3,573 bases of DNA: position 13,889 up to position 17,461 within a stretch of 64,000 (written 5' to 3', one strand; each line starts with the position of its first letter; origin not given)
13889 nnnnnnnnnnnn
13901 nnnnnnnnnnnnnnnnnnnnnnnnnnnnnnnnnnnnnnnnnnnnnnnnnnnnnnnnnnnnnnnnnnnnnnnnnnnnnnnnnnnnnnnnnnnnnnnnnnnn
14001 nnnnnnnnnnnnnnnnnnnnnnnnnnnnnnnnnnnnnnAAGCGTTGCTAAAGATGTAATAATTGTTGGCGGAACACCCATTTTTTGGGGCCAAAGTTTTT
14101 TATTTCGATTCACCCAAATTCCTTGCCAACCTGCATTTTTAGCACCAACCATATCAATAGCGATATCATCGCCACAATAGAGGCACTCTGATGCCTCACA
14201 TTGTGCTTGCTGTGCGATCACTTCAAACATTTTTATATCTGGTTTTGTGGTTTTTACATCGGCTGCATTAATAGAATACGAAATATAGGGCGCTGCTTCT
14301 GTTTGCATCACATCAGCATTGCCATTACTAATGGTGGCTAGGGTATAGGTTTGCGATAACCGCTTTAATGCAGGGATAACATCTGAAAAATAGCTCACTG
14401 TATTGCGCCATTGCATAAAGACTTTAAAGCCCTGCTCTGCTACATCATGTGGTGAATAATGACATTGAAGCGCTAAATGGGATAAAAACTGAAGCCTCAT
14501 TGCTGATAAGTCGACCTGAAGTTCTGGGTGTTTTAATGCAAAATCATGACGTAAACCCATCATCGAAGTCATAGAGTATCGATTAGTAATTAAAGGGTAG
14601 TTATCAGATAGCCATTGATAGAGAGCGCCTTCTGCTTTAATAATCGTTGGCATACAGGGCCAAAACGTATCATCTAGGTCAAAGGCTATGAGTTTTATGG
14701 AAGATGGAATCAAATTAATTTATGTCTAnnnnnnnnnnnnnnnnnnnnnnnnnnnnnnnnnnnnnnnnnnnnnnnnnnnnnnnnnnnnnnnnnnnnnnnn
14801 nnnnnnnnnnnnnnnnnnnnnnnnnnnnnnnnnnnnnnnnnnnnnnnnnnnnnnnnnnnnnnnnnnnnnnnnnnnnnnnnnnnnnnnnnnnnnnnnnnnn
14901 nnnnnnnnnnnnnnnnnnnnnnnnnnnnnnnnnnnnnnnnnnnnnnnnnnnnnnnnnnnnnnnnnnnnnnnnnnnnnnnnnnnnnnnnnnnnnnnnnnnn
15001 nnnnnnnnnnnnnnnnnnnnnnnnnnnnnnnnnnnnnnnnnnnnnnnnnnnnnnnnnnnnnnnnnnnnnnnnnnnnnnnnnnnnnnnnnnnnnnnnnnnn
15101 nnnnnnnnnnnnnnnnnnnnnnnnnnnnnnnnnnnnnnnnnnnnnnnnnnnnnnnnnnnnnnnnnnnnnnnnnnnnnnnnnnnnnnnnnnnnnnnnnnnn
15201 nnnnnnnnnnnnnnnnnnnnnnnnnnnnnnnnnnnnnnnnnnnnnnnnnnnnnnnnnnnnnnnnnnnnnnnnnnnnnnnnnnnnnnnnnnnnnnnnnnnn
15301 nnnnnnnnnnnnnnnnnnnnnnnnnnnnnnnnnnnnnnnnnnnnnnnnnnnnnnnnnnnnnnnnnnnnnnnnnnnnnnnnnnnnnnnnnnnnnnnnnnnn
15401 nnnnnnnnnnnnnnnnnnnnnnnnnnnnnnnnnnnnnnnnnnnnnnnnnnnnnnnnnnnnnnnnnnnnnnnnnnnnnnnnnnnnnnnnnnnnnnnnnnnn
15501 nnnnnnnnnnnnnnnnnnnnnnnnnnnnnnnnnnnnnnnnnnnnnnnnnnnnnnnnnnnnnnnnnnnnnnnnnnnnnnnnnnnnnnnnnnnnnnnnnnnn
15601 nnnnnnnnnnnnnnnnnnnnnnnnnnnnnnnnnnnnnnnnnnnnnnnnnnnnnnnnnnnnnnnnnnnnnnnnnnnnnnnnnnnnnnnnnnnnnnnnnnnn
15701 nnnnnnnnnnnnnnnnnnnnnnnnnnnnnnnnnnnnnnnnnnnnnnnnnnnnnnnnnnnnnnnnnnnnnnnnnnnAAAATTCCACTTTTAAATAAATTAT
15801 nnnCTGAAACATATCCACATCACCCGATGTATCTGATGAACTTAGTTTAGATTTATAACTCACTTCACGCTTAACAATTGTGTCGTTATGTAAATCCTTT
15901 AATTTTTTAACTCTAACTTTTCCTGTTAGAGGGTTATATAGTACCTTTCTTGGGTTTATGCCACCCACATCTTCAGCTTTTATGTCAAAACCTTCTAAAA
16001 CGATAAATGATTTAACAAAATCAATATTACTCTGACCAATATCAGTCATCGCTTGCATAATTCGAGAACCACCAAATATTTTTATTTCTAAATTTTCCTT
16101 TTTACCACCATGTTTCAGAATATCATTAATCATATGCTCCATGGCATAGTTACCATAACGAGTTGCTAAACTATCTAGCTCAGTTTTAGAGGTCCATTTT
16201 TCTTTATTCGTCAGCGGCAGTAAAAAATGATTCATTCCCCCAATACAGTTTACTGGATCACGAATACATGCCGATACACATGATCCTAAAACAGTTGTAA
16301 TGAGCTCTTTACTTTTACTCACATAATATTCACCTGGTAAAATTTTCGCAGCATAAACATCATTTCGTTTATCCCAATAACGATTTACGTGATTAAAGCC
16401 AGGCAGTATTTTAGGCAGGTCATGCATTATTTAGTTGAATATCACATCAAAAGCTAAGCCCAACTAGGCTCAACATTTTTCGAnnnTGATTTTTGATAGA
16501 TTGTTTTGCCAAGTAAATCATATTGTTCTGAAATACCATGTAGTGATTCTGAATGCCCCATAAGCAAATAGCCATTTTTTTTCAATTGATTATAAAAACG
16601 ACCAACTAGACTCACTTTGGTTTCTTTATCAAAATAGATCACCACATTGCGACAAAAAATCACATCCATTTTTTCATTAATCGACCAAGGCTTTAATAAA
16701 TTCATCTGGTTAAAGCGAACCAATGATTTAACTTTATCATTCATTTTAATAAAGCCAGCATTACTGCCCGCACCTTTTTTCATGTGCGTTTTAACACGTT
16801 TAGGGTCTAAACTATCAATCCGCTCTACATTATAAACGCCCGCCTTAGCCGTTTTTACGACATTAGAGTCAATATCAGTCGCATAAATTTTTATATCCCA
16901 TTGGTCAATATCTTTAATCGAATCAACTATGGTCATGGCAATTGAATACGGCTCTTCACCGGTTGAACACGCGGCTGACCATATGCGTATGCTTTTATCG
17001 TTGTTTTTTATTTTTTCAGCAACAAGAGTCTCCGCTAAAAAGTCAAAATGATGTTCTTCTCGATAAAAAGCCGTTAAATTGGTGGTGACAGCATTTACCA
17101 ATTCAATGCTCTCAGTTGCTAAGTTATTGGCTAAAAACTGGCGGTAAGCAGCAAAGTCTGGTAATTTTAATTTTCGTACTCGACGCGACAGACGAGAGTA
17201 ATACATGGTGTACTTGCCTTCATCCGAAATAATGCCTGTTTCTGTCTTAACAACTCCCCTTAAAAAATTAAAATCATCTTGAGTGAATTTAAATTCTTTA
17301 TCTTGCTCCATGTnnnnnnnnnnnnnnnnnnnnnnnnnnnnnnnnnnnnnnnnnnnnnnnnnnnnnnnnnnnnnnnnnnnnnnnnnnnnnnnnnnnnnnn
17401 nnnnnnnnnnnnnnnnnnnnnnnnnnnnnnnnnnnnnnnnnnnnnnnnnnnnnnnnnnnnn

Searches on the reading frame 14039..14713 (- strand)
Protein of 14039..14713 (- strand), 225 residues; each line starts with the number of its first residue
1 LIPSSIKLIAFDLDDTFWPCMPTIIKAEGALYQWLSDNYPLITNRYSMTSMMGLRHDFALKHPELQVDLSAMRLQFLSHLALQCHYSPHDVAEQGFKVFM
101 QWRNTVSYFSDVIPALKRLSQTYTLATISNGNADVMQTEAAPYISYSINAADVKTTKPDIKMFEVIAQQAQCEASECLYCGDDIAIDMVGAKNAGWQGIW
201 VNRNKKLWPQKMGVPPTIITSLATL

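Call 91: search_protein_families(library=pfam, proteins=[window:14039-14713:-], max_evalue=0.00001)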
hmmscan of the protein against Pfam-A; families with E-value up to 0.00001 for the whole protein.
window:14039-14713:- (225 aa): 3 families
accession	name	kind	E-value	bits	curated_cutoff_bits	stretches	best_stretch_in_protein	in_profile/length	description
PF13419.12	HAD_2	-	1.1e-13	52.1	23.8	1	9-201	1-178/178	Haloacid dehalogenase-like hydrolase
PF00702.32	Hydrolase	-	2.4e-11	44.8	26.4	1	6-195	1-191/191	haloacid dehalogenase-like hydrolase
PF13242.12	Hydrolase_like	-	2.1e-08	34.4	22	1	157-205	4-52/75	HAD-hyrolase-like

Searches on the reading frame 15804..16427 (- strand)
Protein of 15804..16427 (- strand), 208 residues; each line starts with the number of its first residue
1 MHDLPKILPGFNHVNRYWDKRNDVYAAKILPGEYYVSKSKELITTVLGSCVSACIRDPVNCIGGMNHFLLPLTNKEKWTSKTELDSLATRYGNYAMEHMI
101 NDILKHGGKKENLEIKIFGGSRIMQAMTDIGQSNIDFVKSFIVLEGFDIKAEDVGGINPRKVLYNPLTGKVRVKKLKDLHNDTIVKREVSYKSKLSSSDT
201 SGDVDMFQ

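Call 91: search_protein_families(library=pfam, proteins=[window:15804-16427:-], max_evalue=0.00001)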
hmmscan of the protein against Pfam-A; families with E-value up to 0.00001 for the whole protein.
window:15804-16427:- (208 aa): 1 family
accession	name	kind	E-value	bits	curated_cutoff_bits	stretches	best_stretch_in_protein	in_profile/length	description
PF03975.18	CheD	-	5.6e-27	94.5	25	1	80-175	8-108/108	CheD chemotactic sensory transduction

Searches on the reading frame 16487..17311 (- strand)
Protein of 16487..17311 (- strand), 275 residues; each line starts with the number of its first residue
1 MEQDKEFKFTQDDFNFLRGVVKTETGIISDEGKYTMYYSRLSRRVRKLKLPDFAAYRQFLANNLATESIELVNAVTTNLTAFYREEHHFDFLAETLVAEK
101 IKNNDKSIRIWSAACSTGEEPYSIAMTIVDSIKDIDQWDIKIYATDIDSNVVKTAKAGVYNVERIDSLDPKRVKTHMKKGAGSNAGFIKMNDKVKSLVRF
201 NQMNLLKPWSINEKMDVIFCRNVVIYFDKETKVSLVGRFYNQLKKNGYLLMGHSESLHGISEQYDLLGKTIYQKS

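Call 91: search_protein_families(library=pfam, proteins=[window:16487-17311:-], max_evalue=0.00001)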
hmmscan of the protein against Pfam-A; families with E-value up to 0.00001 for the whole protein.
window:16487-17311:- (275 aa): 2 families
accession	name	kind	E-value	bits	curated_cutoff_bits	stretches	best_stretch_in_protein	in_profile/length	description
PF01739.24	CheR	-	6.1e-62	209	27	1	78-271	1-193/195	CheR methyltransferase, SAM binding domain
PF03705.20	CheR_N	-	4.1e-10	39.6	27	1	12-63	1-52/53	CheR methyltransferase, all-alpha domain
